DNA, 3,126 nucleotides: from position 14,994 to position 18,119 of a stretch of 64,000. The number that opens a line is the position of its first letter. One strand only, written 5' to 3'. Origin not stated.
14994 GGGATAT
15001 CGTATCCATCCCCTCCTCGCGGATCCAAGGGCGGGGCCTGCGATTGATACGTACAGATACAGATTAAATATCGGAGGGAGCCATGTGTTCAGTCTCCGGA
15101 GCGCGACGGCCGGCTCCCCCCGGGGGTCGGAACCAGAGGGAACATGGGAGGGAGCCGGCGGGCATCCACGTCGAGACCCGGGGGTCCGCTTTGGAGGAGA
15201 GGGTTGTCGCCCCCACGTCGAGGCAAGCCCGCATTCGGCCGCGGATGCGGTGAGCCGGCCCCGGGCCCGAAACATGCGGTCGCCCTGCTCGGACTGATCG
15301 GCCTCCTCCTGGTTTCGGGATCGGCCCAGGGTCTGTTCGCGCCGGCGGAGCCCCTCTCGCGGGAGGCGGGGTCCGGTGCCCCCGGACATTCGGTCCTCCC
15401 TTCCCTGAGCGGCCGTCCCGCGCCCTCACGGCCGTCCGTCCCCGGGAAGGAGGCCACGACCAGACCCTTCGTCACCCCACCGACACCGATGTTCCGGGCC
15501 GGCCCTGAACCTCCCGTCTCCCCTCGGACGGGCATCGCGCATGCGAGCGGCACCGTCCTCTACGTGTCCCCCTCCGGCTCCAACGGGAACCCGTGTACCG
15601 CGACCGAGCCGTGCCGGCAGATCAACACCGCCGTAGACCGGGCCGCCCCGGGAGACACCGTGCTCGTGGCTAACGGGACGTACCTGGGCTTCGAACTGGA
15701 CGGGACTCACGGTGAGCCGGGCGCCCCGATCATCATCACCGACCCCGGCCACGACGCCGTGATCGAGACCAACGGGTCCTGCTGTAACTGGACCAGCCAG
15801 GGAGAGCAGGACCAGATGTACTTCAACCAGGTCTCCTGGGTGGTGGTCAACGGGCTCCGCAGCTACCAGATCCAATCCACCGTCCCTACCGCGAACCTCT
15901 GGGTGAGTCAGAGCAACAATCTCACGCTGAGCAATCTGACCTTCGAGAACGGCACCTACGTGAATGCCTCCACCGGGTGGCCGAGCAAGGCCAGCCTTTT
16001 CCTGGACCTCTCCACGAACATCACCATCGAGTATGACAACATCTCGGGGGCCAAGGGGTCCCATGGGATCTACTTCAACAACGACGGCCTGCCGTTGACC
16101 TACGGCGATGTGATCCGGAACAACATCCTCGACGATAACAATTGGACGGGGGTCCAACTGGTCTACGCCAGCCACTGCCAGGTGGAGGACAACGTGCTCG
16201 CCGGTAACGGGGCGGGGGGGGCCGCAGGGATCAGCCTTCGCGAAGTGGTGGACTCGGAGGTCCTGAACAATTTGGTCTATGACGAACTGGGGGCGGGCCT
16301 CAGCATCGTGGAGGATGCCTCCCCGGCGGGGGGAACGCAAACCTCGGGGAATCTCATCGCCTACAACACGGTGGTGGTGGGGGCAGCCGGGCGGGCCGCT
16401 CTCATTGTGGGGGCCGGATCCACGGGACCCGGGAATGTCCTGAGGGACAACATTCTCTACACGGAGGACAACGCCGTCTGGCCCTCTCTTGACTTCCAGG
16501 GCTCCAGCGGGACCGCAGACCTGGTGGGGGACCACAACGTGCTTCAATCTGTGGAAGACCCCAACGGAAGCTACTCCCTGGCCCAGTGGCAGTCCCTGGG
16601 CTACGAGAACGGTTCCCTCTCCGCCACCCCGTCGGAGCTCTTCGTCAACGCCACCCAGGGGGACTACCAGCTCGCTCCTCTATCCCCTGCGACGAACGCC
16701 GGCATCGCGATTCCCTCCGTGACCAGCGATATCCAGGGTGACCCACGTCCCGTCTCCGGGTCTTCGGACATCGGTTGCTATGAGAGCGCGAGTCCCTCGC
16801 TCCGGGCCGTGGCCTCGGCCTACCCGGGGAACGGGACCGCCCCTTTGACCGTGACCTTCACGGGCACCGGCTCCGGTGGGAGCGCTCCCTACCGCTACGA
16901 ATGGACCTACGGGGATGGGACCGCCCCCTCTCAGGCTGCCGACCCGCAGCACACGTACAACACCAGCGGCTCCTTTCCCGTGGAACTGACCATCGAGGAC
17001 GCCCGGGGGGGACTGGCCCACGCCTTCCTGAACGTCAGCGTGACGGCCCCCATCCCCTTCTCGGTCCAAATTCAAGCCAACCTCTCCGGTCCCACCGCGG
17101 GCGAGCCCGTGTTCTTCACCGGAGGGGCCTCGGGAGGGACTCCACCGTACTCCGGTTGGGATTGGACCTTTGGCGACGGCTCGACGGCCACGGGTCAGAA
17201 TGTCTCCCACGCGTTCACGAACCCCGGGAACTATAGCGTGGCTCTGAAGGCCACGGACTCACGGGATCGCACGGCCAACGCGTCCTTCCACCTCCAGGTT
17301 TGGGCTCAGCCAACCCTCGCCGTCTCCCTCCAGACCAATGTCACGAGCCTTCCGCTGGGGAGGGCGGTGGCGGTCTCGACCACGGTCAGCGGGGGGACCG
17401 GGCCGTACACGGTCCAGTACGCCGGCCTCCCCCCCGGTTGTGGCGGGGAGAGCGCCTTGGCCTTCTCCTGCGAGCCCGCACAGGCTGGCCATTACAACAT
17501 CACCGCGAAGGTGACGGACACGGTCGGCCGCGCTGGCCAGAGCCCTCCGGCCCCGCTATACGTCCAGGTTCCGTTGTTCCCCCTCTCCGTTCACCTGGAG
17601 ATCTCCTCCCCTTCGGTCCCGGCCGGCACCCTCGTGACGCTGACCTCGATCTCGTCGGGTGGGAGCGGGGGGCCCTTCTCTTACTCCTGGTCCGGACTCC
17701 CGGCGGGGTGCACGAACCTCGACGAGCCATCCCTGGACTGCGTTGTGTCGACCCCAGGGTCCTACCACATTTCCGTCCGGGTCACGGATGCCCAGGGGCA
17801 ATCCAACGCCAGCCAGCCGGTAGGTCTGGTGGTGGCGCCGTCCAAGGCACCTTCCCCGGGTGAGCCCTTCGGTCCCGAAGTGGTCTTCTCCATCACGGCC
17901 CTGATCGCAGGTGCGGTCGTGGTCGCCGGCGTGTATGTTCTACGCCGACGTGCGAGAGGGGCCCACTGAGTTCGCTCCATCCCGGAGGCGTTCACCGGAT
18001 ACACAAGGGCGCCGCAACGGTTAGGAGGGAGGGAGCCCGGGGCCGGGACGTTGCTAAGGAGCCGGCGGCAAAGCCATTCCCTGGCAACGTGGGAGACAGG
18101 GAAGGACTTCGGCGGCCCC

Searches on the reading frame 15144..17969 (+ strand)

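Call 8: search_protein_families(library=pfam, proteins=[window:15144-17969:+], max_evalue=0.01)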
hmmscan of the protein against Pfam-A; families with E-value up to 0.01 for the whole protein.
window:15144-17969:+ (941 aa): 9 families
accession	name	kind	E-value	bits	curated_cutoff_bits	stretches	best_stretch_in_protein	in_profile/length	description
PF18911.6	PKD_4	-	5.7e-33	113.3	27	2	651-712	15-78/85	PKD domain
PF00801.26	PKD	-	9.8e-32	109.2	23.5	3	644-712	5-74/80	PKD domain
PF13229.12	Beta_helix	-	4.8e-10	39.7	25.9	1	251-359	48-141/158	Right handed beta helix region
PF05048.19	NosD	-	7.8e-10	39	23.6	1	265-413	21-152/212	Periplasmic copper-binding protein (NosD)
PF22352.2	K319L-like_PKD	-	1.7e-05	25.2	27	0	828-889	11-77/84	K319L-like, PKD domain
PF18981.6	InlK_D3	-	0.00032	21.1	25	0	691-712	46-67/75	Internalin K domain (D3/D4)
PF19077.6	Big_13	-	0.00071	20.5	27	0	777-803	70-96/102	Bacterial Ig-like domain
PF15418.12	DUF4625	-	0.003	18.3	27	0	870-889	104-123/131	Domain of unknown function (DUF4625)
PF07602.17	DUF1565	-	0.0092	15.8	20.3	0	144-358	2-201/257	Protein of unknown function (DUF1565)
